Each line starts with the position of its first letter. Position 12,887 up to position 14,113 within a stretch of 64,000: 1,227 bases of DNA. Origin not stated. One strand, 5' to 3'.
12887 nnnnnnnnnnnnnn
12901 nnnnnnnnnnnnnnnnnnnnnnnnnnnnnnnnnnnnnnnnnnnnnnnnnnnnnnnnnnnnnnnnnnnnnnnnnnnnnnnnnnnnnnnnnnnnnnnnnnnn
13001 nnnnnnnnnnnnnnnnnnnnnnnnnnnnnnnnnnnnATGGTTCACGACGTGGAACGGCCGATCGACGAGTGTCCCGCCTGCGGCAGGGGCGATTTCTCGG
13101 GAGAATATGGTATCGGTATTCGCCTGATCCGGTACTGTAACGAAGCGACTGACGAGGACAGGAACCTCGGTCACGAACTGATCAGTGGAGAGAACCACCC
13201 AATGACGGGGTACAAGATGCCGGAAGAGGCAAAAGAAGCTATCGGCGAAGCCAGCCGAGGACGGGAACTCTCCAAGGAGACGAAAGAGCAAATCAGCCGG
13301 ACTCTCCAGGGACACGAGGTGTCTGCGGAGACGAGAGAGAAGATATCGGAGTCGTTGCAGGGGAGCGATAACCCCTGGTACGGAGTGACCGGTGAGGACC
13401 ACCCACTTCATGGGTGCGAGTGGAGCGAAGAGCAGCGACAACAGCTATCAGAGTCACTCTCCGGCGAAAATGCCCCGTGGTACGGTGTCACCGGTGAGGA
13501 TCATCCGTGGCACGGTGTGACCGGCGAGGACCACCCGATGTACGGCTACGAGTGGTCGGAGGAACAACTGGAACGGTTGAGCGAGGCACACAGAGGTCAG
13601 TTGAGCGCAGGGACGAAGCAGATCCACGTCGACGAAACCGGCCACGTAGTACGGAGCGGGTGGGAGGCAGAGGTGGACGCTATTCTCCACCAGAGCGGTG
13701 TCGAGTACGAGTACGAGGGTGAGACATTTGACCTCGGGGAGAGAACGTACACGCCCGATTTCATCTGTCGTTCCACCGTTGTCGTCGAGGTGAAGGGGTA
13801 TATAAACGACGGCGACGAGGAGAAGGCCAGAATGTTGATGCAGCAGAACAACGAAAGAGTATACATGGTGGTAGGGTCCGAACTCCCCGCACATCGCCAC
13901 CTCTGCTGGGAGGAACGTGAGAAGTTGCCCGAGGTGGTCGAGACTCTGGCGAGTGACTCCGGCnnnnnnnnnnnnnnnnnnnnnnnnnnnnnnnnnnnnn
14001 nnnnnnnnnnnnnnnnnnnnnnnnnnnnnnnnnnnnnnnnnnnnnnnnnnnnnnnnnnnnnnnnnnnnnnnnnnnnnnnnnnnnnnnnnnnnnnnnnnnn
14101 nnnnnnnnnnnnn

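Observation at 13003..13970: Low-GC island encoding a free-standing NUMOD3-repeat / PD-(D/E)XK nuclease directly after the intein-laden nrdJ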

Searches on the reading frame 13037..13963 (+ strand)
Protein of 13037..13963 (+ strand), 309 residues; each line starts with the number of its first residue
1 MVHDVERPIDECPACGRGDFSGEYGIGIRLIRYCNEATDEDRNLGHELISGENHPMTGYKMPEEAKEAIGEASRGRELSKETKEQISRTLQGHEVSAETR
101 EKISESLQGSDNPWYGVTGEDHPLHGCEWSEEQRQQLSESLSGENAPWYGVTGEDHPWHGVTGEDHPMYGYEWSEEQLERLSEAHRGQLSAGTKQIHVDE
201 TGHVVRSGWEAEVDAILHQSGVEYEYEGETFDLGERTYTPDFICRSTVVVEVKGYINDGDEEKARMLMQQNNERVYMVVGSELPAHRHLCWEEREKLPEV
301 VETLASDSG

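Call 3: search_protein_families(library=pfam, proteins=[window:13037-13963:+], max_evalue=10)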
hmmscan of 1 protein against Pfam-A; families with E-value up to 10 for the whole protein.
window:13037-13963:+ (309 aa): 5 families
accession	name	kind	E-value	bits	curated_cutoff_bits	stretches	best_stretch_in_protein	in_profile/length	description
PF07460.16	NUMOD3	-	4.3e-22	78.2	20.4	5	92-118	1-27/37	NUMOD3 motif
PF05367.17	Phage_endo_I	-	1.4e-07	31.7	29.1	1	202-273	12-87/149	Phage endonuclease I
PF13366.12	PDDEXK_3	-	0.094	13.5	22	1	219-257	45-80/117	PD-(D/E)XK nuclease superfamily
PF21349.2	RUBY_RBDX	-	0.37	10.7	26.5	1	2-17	9-24/30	Rubrerythrin, rubredoxin-like domain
PF14046.11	NR_Repeat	-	8.1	7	27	0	152-160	2-10/48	Nuclear receptor repeat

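Call 4: search_protein_families(library=phrogs, proteins=[window:13037-13963:+], max_evalue=1)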
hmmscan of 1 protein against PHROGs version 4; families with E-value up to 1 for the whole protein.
window:13037-13963:+ (309 aa): 11 families
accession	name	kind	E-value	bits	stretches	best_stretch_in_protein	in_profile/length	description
phrog_29037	-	DNA, RNA and nucleotide metabolism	4.8e-41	141.8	3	153-299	84-230/241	endonuclease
phrog_945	-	DNA, RNA and nucleotide metabolism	4.5e-13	50.2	1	202-273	11-83/145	endonuclease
phrog_314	-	DNA, RNA and nucleotide metabolism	1.5e-09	38.4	2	42-113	279-338/574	homing endonuclease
phrog_9019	-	DNA, RNA and nucleotide metabolism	6.6e-09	37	1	191-295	45-147/160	Holliday junction resolvase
phrog_21138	-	unknown function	1.9e-07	32.9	1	195-269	5-83/198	-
phrog_655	-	DNA, RNA and nucleotide metabolism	2.3e-07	32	1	97-183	165-192/343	homing endonuclease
phrog_22215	-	unknown function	0.0011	19.7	1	199-257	211-277/324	-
phrog_190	-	DNA, RNA and nucleotide metabolism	0.0031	17.9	1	235-279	234-282/338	Holliday junction resolvase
phrog_37829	-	unknown function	0.14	13.1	0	160-187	35-61/64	-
phrog_30678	-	unknown function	0.18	12.7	1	78-99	24-45/64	-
phrog_25007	-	unknown function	0.43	12.2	0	126-159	29-65/66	-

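Call 5: search_protein_families(library=ncbifam, proteins=[window:13037-13963:+], max_evalue=1)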
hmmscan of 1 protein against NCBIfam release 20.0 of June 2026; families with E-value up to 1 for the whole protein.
window:13037-13963:+ (309 aa): 3 families
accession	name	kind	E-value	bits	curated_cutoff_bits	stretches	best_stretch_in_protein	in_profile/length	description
TIGR01453.1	grpIintron_endo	subfamily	1.8e-06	28.2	56.05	1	87-188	93-163/215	group I intron endonuclease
NF046055.1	restr_BPTD_3080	equivalog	0.063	11.2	800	1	235-267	897-935/970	BPTD_3080 family restriction endonuclease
TIGR04256.1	GxxExxY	subfamily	0.12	12.7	35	1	219-265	44-87/116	GxxExxY protein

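Call 6: search_solved_structures(query=window:13037-13963:+, max_evalue=10, show_alignments=3)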
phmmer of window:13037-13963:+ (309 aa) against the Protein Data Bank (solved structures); distinct sequences matched with E-value up to 10: 6.
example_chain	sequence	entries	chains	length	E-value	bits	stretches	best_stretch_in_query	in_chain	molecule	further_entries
1m0d_A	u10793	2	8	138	1.6e-05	27.8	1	205-279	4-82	Endodeoxyribonuclease I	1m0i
1fzr_A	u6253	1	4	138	5.9e-05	25.9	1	205-279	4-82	ENDONUCLEASE I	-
2pfj_A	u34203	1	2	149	8.5e-05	25.4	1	204-279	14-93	Endodeoxyribonuclease 1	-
3cae_A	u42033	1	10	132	0.002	20.9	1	208-279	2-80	Endonuclease I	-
1y5e_A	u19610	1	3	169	1.3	11.7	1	35-73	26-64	Molybdenum cofactor biosynthesis protein B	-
8zr0_A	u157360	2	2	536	1.4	11.5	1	43-124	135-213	Caseinolytic peptidase B protein homolog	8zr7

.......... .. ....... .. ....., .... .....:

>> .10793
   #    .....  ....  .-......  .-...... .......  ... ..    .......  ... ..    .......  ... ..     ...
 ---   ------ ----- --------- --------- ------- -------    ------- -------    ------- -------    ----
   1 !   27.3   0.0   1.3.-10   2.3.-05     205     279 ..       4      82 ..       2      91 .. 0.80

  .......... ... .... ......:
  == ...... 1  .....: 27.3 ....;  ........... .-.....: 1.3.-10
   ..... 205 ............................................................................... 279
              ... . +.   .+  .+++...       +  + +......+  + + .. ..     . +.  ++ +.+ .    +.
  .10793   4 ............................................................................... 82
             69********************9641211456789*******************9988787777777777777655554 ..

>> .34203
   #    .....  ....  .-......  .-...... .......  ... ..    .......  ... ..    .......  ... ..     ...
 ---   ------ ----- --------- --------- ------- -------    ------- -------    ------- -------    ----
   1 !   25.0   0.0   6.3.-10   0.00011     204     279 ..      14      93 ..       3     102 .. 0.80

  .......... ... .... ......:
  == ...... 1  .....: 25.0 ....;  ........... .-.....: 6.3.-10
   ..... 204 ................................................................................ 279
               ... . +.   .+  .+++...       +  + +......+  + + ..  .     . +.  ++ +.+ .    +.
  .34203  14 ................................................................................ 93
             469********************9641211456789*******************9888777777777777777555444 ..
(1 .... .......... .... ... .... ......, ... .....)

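Call 8: find_homologous_proteins(query=window:13037-13963:+)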
Query window:13037-13963:+ (309 aa): 235 proteins with E <= 0.001 among 1869 candidates; the best 120 are listed.
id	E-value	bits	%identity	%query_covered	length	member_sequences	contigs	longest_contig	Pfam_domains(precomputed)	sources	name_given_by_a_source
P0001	1.4e-208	710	100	100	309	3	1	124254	PF07460.17,PF05367.18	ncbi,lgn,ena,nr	ncbi:hypothetical protein BRD13_01570 [Halobacteriales archaeon SW_5_70_135]|nr:MAG: hypothetical pr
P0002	6.7e-176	602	85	99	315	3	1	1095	PF07460.17,PF05367.18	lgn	-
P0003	4.9e-151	521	71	98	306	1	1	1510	PF07460.17,PF05367.18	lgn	-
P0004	1.8e-149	516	73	97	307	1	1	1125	PF07460.17,PF05367.18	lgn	-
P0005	1.3e-148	513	73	97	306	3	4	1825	PF07460.17,PF05367.18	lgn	-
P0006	8.3e-148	510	69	98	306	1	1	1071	PF07460.17,PF05367.18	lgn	-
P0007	6.7e-144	497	70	99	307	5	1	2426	PF07460.17,PF05367.18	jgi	jgi:hypothetical protein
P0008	1.3e-142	493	71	99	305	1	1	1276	PF07460.17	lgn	-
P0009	3.2e-141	489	68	96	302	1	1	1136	PF07460.17,PF05367.18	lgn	-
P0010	5.8e-141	488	68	98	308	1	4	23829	PF07460.17,PF05367.18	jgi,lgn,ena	-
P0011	8.4e-138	477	66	99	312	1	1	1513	PF07460.17,PF05367.18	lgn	-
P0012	2.5e-133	463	65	97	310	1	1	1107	PF07460.17,PF05367.18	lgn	-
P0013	6.2e-122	425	71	83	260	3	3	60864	PF07460.17,PF05367.18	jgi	jgi:hypothetical protein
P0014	5.1e-120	419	71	80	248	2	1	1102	PF07460.17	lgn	-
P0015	2.4e-101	358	56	95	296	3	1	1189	PF07460.17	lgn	-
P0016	6.0e-101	356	56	96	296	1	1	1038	PF07460.17,PF05367.18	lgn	-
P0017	4.4e-100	353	54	96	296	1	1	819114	PF07460.17,PF05367.18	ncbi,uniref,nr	ncbi:hypothetical protein G6M89_08500 [Natronolimnobius sp. AArcel1]|uniref:NUMOD3 domain-containing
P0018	3.2e-97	344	55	95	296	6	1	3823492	PF07460.17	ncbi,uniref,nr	ncbi:NUMOD3 domain-containing DNA-binding protein [Haloterrigena alkaliphila]|uniref:Nuclease associ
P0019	3.6e-96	340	72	66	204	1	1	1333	PF07460.17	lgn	-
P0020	4.1e-95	337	53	95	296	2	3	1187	PF07460.17,PF05367.18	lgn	-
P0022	4.4e-40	156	32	83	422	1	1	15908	PF07460.17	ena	-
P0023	1.4e-37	148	37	94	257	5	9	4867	PF07460.17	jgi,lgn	jgi:hypothetical protein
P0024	8.4e-37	145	47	50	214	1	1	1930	PF07460.17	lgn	-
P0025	4.8e-35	140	33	93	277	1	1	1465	PF07460.17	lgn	-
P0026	5.0e-35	140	35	93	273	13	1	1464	PF07460.17,PF05367.18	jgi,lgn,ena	-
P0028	3.3e-30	124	36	48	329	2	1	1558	PF07460.17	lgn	-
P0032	1.8e-28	118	38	66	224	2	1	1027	PF07460.17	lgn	-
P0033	2.4e-27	114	35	45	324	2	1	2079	PF07460.17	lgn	-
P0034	5.1e-27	113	32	73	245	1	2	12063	PF07460.17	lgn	-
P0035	8.8e-25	106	33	77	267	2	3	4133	PF07460.17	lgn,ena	-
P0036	9.2e-23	99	40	43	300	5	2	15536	PF07460.17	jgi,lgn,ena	jgi:hypothetical protein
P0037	1.8e-22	98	39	34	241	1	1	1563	PF07460.17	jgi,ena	-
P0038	4.0e-22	97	30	94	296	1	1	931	PF07460.17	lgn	-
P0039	5.5e-22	97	39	41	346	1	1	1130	PF07460.17,PF01541.31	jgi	jgi:group I intron endonuclease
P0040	7.6e-22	96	35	74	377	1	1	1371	PF07460.17,PF07037.18,PF00376.30,PF13411.13,PF13384.13,PF15978.12,PF13518.13,PF01381.29,PF13022.13,PF08281.19,PF13443.13,PF12728.14,PF14420.12,PF13936.13,PF13551.13,PF01527.27,PF13542.13,PF04545.23,PF08822.18,PF13560.13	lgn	-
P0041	2.3e-19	88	33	45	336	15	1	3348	PF07460.17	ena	-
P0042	3.1e-19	88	32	45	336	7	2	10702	PF07460.17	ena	-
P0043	5.2e-19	87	42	26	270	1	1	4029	PF07460.17,PF01541.31,PF12815.13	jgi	-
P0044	4.1e-18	84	35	48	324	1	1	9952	PF07460.17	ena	-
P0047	3.6e-17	81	25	78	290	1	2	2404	PF07460.17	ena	-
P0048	7.5e-17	80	34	31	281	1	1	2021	PF07460.17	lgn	-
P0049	1.2e-16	79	35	45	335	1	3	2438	PF07460.17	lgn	-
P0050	1.5e-16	79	30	40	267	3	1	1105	PF07460.17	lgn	-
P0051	5.2e-16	77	46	34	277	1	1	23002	PF07460.17,PF22945.3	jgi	jgi:DNA-binding XRE family transcriptional regulator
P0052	9.2e-16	76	28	32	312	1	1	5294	PF07460.17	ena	-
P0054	2.8e-14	71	34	43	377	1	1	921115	PF07460.17,PF13384.13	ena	-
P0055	3.5e-14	71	33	36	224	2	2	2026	PF07460.17,PF01844.30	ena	-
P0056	3.6e-14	71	35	43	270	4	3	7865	PF07460.17,PF22945.3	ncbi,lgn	-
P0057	2.0e-13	69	39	44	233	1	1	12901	PF07460.17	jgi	jgi:group I intron endonuclease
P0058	3.7e-13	68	38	49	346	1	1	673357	PF07460.17,PF13384.13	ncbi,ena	-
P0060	1.4e-12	66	29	77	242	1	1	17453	PF07460.17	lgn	-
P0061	1.6e-12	66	32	59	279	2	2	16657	PF07460.17,PF22083.3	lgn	-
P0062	4.3e-12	64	32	81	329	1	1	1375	PF07460.17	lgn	-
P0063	5.3e-12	64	34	45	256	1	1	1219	PF07460.17,PF14205.12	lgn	-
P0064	1.0e-11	63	33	54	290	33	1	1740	PF07460.17,PF22083.3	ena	-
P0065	1.5e-11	63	29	54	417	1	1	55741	PF07460.17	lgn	-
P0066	1.5e-11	62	35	45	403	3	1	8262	PF07460.17,PF13518.13,PF00196.26,PF01381.29,PF01541.31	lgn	-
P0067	1.9e-11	62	34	55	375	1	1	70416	PF07460.17,PF13384.13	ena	-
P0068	2.3e-11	62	32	37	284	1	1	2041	PF07460.17,PF01541.31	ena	-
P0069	2.7e-11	62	38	38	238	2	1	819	PF07460.17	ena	-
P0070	3.8e-11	61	31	66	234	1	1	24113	PF07460.17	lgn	-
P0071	4.5e-11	61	29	45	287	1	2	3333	PF07460.17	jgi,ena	-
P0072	6.4e-11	60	33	53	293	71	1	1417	PF07460.17,PF22083.3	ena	-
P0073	6.8e-11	60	35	49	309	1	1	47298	PF07460.17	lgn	-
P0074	7.5e-11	60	30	45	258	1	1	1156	PF07460.17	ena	-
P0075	8.0e-11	60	34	52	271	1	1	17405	PF07460.17,PF01541.31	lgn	-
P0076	1.2e-10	60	46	31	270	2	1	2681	PF07460.17,PF13412.13,PF13411.13,PF13384.13,PF15978.12,PF02796.22,PF00196.26,PF01381.29,PF14493.13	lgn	-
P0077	1.3e-10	59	44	28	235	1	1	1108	PF07460.17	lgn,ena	-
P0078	1.5e-10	59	27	68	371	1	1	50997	PF07460.17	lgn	-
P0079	1.8e-10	59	37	22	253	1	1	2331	PF07460.17,PF07453.20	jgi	jgi:group I intron endonuclease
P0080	1.8e-10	59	32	47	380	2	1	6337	PF07460.17,PF19835.7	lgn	-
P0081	2.1e-10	59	37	40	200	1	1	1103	PF07460.17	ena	-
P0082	3.2e-10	58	34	43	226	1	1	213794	PF07460.17,PF13391.13,PF13411.13,PF01844.30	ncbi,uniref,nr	ncbi:NUMOD3 domain-containing DNA-binding protein [Halorussus marinus]|uniref:NUMOD3 domain-containi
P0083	5.5e-10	57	32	48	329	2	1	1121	PF07460.17,PF01541.31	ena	-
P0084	6.2e-10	57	31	40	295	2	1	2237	PF07460.17,PF01541.31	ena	-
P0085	6.6e-10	57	37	43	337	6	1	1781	PF07460.17,PF01541.31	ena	-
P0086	7.0e-10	57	38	38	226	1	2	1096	PF07460.17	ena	-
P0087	1.0e-9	56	33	47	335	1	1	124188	PF07460.17,PF01541.31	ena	-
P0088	1.0e-9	56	30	59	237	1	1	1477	PF07460.17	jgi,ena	-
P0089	1.2e-9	56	32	43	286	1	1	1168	PF07460.17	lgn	-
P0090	1.7e-9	56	30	37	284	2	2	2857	PF07460.17,PF01541.31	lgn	-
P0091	1.8e-9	56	33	51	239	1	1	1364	PF07460.17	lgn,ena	-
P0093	2.5e-9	55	38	36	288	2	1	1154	PF07460.17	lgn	-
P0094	2.5e-9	55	36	42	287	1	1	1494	PF07460.17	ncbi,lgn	-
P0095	2.9e-9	55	29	37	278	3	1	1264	PF07460.17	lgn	-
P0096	3.0e-9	55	40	43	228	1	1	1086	PF07460.17,PF13411.13,PF01844.30,PF08281.19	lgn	-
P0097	3.8e-9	55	55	18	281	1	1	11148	PF07460.17,PF01541.31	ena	-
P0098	4.2e-9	54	39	27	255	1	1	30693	PF07460.17,PF22945.3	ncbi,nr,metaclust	ncbi:hypothetical protein OSG_eHP25_00075 [environmental Halophage eHP-25]|nr:hypothetical protein O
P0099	5.3e-9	54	27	56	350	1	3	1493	PF07460.17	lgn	-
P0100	5.8e-9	54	35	48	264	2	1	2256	PF07460.17,PF01541.31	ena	-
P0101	5.8e-9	54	34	36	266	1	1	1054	PF07460.17,PF01541.31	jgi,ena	-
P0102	6.1e-9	54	32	49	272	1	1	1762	PF07460.17,PF01541.31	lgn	-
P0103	8.4e-9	53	35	33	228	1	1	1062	PF07460.17,PF13391.13,PF13412.13,PF01844.30,PF01381.29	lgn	-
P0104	9.1e-9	53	32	65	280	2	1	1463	PF07460.17,PF01541.31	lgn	-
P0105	1.1e-8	53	29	55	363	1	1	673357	PF07460.17,PF13384.13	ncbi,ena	-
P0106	1.3e-8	53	33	32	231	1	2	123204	PF07460.17,PF01541.31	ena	-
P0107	1.3e-8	53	35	26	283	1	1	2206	PF07460.17,PF01541.31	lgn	-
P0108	1.5e-8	53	43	26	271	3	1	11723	PF07460.17,PF07453.20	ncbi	ncbi:MAG: NUMOD3 domain-containing DNA-binding protein [Lachnospiraceae bacterium]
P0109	1.6e-8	52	34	30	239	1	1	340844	PF07460.17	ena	-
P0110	1.7e-8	52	32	41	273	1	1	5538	PF07460.17,PF07453.20,PF22083.3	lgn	-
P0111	1.8e-8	52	43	33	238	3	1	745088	PF07460.17,PF13412.13,PF13411.13,PF13384.13,PF01844.30,PF13518.13,PF01381.29,PF08281.19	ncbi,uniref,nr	ncbi:NUMOD3 domain-containing DNA-binding protein [Halorussus salinus]|uniref:NUMOD3 domain-containi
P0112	1.9e-8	52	39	35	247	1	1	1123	PF07460.17,PF22083.3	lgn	-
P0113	1.9e-8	52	33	44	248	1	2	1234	PF07460.17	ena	-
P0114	2.0e-8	52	35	40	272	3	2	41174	PF07460.17,PF07453.20,PF22083.3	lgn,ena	-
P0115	2.0e-8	52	28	51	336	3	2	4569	PF07460.17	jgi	jgi:hypothetical protein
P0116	2.4e-8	52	32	34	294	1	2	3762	PF07460.17,PF01541.31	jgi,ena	-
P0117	2.5e-8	52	27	56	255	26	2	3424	PF07460.17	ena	-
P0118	3.0e-8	52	32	39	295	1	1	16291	PF07460.17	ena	-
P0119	3.2e-8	52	37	35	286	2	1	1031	PF07460.17,PF01541.31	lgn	-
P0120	3.5e-8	51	31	40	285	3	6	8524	PF07460.17,PF01541.31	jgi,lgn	jgi:hypothetical protein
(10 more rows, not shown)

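Call 10: find_encoding_contigs(protein=P0018, flank=10000, max_places=3)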
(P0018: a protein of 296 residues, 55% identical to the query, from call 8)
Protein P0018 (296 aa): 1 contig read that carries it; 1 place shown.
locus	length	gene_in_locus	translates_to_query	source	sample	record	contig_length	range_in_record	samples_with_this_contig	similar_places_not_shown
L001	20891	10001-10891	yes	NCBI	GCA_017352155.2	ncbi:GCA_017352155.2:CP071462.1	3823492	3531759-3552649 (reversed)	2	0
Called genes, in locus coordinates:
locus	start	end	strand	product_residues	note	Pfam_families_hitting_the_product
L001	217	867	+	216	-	PF15915:BAT, PF04545:Sigma70_r4 (weak), PF04967:HTH_10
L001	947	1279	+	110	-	PF18545:HalOD1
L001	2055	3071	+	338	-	PF02885:Glycos_trans_3N, PF00591:Glycos_transf_3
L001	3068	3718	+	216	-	PF00697:PRAI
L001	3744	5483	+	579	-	PF04715:, PF00425:Chorismate_bind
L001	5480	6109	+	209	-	PF00117:GATase, PF07722:Peptidase_C26 (weak)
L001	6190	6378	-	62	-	PF26072:DUF8029 (weak)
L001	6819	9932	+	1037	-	PF00317:Ribonuc_red_lgN, PF02867:Ribonuc_red_lgC, PF12637:TSCPD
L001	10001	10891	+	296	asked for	PF07460:NUMOD3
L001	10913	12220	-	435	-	PF07690:MFS_1, PF12832:MFS_1_like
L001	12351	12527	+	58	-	PF28087:HVO_2523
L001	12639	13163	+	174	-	PF00072:Response_reg, PF08663:HalX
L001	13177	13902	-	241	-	PF09335:VTT_dom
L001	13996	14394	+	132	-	PF19148:DUF5830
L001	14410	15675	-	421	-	PF23428:DUF7115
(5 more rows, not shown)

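Call 11: find_encoding_contigs(protein=P0017, flank=10000, max_places=3)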
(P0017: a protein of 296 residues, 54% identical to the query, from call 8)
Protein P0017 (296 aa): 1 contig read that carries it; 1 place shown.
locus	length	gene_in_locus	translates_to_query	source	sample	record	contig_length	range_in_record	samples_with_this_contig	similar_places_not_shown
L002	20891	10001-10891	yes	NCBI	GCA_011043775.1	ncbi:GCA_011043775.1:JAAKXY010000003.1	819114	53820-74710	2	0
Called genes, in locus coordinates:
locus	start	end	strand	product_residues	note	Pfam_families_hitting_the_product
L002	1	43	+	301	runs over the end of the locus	-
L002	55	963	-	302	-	PF03547:Mem_trans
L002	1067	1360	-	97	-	PF08734:GYD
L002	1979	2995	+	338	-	PF02885:Glycos_trans_3N, PF00591:Glycos_transf_3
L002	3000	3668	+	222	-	PF00697:PRAI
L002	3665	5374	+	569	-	PF04715:, PF00425:Chorismate_bind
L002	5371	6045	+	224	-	PF00117:GATase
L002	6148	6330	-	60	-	-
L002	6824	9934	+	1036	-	PF00317:Ribonuc_red_lgN, PF02867:Ribonuc_red_lgC, PF12637:TSCPD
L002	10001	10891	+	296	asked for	PF07460:NUMOD3, PF05367:Phage_endo_I (faint)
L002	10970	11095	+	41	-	PF28087:HVO_2523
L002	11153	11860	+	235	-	PF03796:DnaB_C, PF06745:ATPase, PF07088:GvpD_P-loop (faint)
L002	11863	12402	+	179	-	PF26244:DUF8057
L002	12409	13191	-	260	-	PF09335:VTT_dom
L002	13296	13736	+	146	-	PF19148:DUF5830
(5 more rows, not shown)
